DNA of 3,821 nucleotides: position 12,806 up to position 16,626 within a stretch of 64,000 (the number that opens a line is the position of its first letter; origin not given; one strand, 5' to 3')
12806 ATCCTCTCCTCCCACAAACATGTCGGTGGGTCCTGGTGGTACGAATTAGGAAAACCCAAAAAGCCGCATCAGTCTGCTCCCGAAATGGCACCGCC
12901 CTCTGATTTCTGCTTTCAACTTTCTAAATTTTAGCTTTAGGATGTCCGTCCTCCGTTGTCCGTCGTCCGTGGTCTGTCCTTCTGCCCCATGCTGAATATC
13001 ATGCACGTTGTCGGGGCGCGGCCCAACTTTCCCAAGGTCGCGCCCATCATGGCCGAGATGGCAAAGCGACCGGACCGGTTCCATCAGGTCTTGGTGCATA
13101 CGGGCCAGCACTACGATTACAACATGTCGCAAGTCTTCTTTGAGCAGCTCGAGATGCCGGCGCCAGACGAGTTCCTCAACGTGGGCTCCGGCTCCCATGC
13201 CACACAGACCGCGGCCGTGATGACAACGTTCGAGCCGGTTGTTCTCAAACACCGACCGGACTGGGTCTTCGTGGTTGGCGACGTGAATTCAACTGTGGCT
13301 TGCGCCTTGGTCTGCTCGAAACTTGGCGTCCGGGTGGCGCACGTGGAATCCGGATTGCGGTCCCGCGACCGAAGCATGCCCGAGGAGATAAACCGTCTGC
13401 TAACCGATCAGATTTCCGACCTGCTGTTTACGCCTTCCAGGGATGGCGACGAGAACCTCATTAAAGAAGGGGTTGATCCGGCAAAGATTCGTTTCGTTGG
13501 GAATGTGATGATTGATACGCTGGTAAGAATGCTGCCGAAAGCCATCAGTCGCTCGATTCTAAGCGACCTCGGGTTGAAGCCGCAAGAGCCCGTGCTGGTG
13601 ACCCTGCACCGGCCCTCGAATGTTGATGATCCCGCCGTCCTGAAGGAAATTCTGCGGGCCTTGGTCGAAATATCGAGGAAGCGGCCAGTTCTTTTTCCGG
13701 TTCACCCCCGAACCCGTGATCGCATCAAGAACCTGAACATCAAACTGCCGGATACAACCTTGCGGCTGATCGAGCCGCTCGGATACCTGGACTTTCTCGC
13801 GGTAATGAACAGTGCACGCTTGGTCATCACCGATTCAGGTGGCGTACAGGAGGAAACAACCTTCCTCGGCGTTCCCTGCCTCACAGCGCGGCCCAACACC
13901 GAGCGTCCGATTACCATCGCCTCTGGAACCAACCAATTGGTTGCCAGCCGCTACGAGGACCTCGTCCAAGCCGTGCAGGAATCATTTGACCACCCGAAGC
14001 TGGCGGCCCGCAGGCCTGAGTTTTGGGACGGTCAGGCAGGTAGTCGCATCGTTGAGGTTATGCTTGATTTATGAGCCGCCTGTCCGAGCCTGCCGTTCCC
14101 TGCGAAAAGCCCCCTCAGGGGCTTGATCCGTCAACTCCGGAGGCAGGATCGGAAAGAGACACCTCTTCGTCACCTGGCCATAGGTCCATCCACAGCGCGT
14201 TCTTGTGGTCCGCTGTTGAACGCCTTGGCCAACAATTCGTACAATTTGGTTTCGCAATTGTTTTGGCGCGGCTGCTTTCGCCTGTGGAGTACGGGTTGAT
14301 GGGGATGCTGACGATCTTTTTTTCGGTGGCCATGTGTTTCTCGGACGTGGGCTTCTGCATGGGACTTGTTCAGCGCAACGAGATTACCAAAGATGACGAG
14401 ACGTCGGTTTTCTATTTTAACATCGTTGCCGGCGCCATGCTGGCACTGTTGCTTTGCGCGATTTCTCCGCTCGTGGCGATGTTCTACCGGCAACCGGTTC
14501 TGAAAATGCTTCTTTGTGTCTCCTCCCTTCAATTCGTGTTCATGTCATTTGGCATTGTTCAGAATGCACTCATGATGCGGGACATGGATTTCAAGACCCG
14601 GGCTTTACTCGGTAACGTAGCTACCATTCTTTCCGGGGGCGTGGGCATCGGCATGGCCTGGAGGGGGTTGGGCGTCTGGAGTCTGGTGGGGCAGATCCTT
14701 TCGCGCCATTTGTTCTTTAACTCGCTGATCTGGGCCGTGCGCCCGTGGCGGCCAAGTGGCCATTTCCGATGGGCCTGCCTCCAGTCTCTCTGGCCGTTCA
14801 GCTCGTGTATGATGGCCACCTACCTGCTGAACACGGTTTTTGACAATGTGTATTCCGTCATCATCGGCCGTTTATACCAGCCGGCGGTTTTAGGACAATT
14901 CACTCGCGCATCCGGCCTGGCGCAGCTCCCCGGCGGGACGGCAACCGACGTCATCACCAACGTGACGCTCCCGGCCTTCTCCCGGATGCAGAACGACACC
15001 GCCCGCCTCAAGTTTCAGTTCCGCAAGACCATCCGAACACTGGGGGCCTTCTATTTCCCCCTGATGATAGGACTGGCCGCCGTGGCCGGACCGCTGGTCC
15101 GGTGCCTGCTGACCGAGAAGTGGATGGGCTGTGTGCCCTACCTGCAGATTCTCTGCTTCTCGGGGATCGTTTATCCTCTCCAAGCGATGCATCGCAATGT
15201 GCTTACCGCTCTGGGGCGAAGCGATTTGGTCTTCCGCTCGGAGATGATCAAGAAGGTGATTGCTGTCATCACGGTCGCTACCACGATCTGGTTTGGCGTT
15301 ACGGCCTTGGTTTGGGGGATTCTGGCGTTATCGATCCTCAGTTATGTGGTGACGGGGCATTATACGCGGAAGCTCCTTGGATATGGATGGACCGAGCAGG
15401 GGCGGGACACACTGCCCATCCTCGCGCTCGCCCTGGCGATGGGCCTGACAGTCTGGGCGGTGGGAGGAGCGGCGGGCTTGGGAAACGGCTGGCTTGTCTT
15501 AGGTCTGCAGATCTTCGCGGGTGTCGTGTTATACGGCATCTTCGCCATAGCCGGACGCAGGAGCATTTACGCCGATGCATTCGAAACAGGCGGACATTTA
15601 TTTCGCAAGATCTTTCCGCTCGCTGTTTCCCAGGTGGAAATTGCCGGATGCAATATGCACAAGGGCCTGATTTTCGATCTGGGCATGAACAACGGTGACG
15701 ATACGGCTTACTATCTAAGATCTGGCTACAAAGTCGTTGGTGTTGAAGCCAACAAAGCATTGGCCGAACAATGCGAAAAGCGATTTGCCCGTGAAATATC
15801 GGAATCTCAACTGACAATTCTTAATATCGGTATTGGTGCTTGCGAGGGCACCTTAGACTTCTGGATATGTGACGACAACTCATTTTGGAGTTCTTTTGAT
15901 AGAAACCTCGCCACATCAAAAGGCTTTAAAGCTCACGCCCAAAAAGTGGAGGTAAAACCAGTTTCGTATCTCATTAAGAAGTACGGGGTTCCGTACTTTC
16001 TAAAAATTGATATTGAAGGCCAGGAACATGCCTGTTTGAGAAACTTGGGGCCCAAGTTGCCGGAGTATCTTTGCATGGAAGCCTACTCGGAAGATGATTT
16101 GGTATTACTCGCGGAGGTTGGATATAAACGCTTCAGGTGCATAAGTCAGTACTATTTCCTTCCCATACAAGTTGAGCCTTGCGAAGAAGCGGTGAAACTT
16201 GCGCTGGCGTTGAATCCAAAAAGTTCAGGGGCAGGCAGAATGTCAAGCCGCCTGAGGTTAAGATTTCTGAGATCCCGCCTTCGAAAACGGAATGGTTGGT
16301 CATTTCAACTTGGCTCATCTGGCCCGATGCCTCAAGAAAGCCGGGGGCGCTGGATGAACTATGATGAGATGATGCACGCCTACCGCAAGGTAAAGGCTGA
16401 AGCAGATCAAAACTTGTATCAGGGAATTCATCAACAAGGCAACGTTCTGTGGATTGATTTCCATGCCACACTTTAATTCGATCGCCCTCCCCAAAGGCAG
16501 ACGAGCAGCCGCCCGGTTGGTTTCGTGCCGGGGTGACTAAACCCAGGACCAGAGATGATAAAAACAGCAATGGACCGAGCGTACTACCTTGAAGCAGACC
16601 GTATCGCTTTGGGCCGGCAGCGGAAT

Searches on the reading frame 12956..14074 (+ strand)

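Call 30: search_protein_families(library=ncbifam, proteins=[window:12956-14074:+], max_evalue=0.00001)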
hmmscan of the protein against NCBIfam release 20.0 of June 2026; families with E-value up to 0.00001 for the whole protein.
window:12956-14074:+ (372 aa): 2 families
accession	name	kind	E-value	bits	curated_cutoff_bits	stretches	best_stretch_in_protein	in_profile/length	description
TIGR00236.1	wecB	equivalog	9.9e-97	324.3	210.15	1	13-370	1-363/366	non-hydrolyzing UDP-N-acetylglucosamine 2-epimerase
TIGR03568.1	NeuC_NnaA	equivalog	3.2e-22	78.9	235.9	1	15-309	3-304/365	UDP-N-acetylglucosamine 2-epimerase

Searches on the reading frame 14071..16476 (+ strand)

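Call 30: search_protein_families(library=ncbifam, proteins=[window:14071-16476:+], max_evalue=0.00001)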
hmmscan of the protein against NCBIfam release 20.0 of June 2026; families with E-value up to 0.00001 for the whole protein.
window:14071-16476:+ (801 aa): 4 families
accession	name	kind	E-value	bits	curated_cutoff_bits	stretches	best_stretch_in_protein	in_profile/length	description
NF058658.1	Oglyco_Wzx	exception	3e-87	293.6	720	1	44-502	14-470/478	O-glycosylation flippase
NF007773.0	PRK10459.1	equivalog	2.7e-67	227.9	273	1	42-500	9-472/492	MOP flippase family protein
NF047674.1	TeichurnBiosyTuaB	equivalog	2.5e-53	181.8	580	1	40-491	8-465/469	teichuronic acid biosynthesis protein TuaB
TIGR01444.1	fkbM_fam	subfamily_domain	5.9e-15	56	37.7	1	534-662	2-130/143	FkbM family methyltransferase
